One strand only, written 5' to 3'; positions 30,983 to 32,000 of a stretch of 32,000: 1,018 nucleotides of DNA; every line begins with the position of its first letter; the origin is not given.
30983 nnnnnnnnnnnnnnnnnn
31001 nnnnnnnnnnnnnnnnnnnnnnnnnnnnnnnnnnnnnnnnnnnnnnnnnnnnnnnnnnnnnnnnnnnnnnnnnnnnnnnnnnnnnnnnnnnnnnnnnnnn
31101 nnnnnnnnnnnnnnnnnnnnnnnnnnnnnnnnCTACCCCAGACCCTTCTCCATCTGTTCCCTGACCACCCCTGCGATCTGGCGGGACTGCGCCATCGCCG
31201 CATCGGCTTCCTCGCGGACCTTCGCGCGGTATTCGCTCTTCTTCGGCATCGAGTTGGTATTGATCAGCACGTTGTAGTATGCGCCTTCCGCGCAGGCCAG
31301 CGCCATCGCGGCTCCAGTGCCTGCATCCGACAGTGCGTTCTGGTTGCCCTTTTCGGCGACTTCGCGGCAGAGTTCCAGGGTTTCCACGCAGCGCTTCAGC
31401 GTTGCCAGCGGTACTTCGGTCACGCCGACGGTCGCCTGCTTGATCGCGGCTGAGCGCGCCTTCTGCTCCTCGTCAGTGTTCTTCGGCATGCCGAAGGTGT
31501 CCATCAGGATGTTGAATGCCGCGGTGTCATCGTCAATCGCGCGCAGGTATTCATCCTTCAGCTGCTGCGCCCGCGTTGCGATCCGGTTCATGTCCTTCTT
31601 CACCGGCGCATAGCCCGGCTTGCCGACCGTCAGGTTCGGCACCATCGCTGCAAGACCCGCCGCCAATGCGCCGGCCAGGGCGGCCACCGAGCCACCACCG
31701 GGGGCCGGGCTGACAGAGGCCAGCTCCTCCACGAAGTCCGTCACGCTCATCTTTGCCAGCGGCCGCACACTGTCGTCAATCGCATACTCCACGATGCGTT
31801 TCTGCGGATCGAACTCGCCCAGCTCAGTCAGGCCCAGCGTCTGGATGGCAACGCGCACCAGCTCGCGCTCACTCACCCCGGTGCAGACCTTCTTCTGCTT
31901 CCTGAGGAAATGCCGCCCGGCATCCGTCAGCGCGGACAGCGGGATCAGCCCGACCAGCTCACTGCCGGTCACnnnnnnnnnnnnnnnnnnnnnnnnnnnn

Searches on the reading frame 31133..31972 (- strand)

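Call 55: search_protein_families(library=ncbifam, proteins=[window:31133-31972:-], max_evalue=0.01)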
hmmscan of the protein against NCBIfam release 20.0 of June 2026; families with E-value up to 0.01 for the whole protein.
window:31133-31972:- (279 aa): 1 family
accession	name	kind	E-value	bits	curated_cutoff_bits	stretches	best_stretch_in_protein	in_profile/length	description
NF045657.1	MthfCyhylaseFchA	equivalog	2.1e-55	187.5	275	1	75-271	5-200/207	methenyltetrahydrofolate cyclohydrolase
